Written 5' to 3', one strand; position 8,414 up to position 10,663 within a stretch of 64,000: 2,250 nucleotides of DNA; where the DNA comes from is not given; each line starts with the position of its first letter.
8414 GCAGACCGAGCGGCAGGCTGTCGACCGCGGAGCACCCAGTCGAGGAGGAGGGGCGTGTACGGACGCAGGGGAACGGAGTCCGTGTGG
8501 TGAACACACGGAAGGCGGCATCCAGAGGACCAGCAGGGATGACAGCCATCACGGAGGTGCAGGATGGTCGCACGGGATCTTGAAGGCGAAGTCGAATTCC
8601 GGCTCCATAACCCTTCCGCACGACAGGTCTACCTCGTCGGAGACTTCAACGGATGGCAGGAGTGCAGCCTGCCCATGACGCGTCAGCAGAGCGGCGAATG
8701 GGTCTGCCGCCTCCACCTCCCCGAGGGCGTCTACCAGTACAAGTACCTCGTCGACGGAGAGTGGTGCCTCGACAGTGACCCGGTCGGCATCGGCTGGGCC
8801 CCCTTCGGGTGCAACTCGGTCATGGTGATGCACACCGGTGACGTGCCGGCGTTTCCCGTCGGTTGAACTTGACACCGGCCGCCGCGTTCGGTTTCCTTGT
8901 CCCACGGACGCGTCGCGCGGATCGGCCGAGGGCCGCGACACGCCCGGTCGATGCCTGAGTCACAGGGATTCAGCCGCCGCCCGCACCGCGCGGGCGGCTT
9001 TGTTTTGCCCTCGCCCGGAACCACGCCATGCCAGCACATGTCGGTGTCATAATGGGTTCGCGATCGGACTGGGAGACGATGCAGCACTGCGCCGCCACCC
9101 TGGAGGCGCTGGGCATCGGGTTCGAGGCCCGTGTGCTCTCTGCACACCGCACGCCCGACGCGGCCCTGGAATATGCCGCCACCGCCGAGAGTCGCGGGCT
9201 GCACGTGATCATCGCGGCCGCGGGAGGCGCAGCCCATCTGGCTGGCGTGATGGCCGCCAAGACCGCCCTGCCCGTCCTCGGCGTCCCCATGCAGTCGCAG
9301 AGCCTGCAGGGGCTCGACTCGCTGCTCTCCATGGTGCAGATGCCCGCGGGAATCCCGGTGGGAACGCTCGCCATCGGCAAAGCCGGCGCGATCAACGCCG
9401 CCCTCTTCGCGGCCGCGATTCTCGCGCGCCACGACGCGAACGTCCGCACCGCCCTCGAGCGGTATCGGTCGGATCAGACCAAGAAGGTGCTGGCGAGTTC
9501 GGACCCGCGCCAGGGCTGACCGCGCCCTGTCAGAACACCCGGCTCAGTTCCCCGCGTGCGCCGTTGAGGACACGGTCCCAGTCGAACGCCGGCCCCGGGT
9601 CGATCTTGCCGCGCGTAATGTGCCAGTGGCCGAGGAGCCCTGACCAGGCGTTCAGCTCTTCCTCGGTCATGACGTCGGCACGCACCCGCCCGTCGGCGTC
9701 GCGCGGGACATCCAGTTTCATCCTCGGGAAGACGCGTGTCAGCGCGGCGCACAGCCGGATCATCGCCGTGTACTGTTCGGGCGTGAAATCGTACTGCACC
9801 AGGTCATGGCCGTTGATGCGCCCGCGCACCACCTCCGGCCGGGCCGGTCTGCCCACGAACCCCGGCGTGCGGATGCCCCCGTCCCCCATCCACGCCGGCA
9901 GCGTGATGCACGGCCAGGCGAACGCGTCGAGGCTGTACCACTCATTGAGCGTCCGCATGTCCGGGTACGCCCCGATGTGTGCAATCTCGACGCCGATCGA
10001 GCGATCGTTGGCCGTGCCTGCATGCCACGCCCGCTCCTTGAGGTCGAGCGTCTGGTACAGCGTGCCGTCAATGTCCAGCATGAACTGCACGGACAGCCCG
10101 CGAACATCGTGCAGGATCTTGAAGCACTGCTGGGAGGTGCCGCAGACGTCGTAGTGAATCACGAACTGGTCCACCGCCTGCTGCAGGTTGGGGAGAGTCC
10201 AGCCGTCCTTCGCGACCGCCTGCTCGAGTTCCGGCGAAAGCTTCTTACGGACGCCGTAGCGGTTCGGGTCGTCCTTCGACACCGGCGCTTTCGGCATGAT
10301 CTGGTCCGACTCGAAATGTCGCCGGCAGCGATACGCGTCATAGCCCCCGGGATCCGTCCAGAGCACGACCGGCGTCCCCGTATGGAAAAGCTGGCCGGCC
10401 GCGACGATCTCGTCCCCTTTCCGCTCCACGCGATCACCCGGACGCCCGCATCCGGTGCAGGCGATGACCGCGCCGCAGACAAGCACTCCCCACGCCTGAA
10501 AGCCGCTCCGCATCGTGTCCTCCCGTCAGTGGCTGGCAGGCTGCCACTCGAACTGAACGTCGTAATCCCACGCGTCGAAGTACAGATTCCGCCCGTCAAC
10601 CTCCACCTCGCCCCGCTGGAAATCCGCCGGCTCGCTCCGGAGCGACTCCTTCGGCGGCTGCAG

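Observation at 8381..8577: Strand-specific pile-up of GGA motifs forming the leader of the next gene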

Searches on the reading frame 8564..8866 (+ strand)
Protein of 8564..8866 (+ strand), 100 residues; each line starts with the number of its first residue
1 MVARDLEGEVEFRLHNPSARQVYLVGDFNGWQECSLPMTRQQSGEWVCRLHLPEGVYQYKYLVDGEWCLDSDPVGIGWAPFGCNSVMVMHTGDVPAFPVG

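Call 5: search_protein_families(library=pfam, proteins=[window:8564-8866:+], max_evalue=0.01)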
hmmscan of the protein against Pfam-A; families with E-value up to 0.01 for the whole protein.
window:8564-8866:+ (100 aa): 4 families
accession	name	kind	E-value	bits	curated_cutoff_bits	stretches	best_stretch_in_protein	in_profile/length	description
PF16561.11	AMPK1_CBM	-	1.1e-14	54.8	26.8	1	18-72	10-62/85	Glycogen recognition site of AMP-activated protein kinase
PF02922.24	CBM_48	-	8e-12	45.8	22.4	1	8-70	11-78/83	Carbohydrate-binding module 48 (Isoamylase N-terminal domain)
PF16760.10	CBM53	-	2.3e-05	25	27.6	1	16-57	9-53/57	Starch/carbohydrate-binding module (family 53)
PF22058.2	X25_BaPul_like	-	0.0021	18.5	27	1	37-67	26-56/87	Pullulanase X25 domain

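Call 20: find_related_loci(query=window:8564-8863:+, collection=metagenome_contigs, flank=2500)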
Query window:8564-8863:+ (100 aa) in metagenome_contigs; peptide patterns used: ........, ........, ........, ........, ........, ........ (x = any residue, [..] = any of these).
403 stretches matched a pattern; 238 encode a relative of the query (tblastn E <= 1e-3); the best 80 are kept; 80 distinct loci.
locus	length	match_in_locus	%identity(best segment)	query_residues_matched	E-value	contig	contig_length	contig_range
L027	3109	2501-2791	47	1-98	4e-25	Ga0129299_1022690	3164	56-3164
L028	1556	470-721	43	10-93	2e-21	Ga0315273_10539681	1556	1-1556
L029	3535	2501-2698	52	10-75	6e-19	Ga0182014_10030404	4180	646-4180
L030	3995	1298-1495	52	10-75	6e-19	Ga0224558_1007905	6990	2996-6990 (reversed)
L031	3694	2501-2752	38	10-93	1e-18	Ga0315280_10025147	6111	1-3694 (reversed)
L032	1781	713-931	51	3-75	2e-18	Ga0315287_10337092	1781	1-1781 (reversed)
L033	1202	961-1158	53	10-75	2e-18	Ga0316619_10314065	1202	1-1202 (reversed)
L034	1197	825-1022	52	10-75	2e-18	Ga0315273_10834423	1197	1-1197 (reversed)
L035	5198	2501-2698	52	10-75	3e-18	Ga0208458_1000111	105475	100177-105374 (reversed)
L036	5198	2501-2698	52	10-75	3e-18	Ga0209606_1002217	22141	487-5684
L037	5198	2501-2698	52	10-75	3e-18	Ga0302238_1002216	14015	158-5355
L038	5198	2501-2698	52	10-75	3e-18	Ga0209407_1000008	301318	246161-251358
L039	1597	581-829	39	10-92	5e-18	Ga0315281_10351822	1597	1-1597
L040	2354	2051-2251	51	9-75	7e-18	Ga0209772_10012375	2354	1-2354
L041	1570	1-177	56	17-75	9e-18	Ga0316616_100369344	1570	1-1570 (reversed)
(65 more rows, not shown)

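Call 48: find_homologous_proteins(query=window:8564-8863:+, max_evalue=1e-10)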
Query window:8564-8863:+ (100 aa): 13 proteins with E <= 1e-10 among 16 candidates.
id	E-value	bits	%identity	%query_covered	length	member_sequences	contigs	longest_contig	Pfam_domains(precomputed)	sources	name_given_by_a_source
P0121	1.7e-66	239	100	100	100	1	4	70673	PF02922.25,PF16561.12,PF16760.11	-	-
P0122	1.9e-42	162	68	100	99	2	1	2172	PF02922.25,PF16561.12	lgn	-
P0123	2.8e-41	158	67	100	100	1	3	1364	PF02922.25,PF16561.12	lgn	-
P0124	6.2e-41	157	70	100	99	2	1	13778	PF02922.25,PF16561.12,PF16760.11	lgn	-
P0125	1.9e-40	155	72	95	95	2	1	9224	PF02922.25,PF16561.12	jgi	-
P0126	4.7e-39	151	67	92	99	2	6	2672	PF02922.25,PF16561.12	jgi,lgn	jgi:hypothetical protein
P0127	1.5e-38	149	64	100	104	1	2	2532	PF02922.25,PF16561.12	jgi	jgi:1,4-alpha-glucan branching enzyme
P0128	2.3e-38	149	62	99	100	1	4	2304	PF02922.25,PF16561.12,PF16760.11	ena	-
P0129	8.5e-35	137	61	100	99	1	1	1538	PF02922.25,PF16561.12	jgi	jgi:1,4-alpha-glucan branching enzyme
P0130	5.2e-31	125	59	99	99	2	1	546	PF02922.25,PF16561.12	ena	-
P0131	1.1e-30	124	55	100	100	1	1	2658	PF02922.25,PF16561.12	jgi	jgi:1,4-alpha-glucan branching enzyme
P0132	1.1e-27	114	54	100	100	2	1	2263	PF02922.25,PF16561.12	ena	-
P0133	2.0e-24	104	55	82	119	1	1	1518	PF02922.25,PF16561.12,PF22058.3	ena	-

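Call 49: find_encoding_contigs(protein=P0121, flank=1500, max_places=6)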
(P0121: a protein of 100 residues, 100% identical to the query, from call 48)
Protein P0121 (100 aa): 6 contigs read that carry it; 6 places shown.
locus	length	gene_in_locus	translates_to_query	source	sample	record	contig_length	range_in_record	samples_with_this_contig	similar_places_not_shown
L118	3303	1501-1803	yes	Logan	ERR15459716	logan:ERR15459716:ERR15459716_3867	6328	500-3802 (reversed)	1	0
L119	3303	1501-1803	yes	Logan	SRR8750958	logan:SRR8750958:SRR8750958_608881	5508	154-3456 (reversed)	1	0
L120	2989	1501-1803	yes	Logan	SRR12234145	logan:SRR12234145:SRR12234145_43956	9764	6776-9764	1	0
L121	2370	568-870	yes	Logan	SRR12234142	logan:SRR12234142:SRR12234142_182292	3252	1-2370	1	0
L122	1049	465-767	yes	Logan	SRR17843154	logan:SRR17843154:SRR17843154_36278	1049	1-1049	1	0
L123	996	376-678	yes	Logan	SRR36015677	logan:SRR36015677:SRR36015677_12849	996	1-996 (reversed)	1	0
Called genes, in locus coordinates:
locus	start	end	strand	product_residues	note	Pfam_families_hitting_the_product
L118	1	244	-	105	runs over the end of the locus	-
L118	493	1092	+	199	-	PF02599:CsrA, PF00072:Response_reg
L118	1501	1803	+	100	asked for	PF02922:CBM_48, PF16760:CBM53 (faint), PF16561:AMPK1_CBM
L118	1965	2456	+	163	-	PF00731:AIRC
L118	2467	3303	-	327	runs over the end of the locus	PF01510:Amidase_2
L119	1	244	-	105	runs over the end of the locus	-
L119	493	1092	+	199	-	PF02599:CsrA, PF00072:Response_reg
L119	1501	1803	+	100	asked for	PF02922:CBM_48, PF16760:CBM53 (faint), PF16561:AMPK1_CBM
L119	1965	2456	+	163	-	PF00731:AIRC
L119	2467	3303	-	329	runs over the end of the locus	?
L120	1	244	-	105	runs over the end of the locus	-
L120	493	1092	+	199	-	PF02599:CsrA, PF00072:Response_reg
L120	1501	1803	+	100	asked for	PF02922:CBM_48, PF16760:CBM53 (faint), PF16561:AMPK1_CBM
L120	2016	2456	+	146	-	PF00731:AIRC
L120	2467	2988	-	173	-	?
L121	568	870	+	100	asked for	PF02922:CBM_48, PF16760:CBM53 (faint), PF16561:AMPK1_CBM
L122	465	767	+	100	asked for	PF02922:CBM_48, PF16760:CBM53 (faint), PF16561:AMPK1_CBM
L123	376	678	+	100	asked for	PF02922:CBM_48, PF16760:CBM53 (faint), PF16561:AMPK1_CBM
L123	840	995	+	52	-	?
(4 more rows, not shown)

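Call 63: find_encoding_contigs(protein=P0125, flank=2500, max_places=3)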
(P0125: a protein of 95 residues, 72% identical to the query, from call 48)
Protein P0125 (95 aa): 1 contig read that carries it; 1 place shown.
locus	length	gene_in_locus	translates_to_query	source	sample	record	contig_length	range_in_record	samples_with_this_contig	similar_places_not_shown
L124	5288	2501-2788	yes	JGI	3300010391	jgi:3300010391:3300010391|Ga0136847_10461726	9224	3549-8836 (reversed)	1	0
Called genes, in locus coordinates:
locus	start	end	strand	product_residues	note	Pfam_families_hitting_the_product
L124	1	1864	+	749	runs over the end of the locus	?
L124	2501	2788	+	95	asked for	PF02922:CBM_48, PF16561:AMPK1_CBM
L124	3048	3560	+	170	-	PF02861:Clp_N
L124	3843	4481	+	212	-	PF13187:Fer4_9 (faint), PF14697:Fer4_21 (weak), PF00037:Fer4 (weak), PF12797:Fer4_2 (faint), PF13237:Fer4_10 (faint), PF12838:Fer4_7, PF13484:Fer4_16 (faint)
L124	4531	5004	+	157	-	PF00507:Oxidored_q4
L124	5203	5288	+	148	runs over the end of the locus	PF05685:Uma2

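Call 79: search_protein_families(library=ncbifam, proteins=[window:8564-8863:+], max_evalue=0.01)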
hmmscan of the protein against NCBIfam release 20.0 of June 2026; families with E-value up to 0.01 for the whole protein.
window:8564-8863:+ (100 aa): 6 families
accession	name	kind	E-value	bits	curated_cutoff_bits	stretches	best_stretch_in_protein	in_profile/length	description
NF008967.0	PRK12313.1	equivalog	1.1e-10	40.5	577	1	7-81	37-114/633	1,4-alpha-glucan branching protein GlgB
NF003811.1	PRK05402.1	equivalog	2.6e-08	32.9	741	1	9-76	30-102/619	1,4-alpha-glucan branching protein GlgB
NF009221.0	PRK12568.1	equivalog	3e-08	32.2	1270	1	9-75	154-223/745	1,4-alpha-glucan branching enzyme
TIGR01515.1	branching_enzym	equivalog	5.3e-06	25.3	463.95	1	10-76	30-100/607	1,4-alpha-glucan branching enzyme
NF011294.0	PRK14706.1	equivalog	2e-05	23.1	1284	1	10-65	43-98/642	1,4-alpha-glucan branching enzyme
NF052315.1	T9SS_plug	equivalog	0.0013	17.8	100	1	10-64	282-342/385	type IX secretion system plug protein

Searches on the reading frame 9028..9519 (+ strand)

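Call 5: search_protein_families(library=pfam, proteins=[window:9028-9519:+], max_evalue=0.01)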
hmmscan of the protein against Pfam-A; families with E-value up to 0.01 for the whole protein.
window:9028-9519:+ (163 aa): 1 family
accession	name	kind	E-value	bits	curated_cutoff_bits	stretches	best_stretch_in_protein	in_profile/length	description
PF00731.26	AIRC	-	2.3e-61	206.1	30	1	5-152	2-147/148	AIR carboxylase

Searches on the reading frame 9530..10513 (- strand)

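Call 5: search_protein_families(library=pfam, proteins=[window:9530-10513:-], max_evalue=0.01)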
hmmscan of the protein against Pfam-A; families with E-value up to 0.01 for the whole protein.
window:9530-10513:- (327 aa): 1 family
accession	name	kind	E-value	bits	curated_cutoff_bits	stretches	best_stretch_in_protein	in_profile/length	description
PF01510.30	Amidase_2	-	9.9e-19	68.4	26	1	112-308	3-131/131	N-acetylmuramoyl-L-alanine amidase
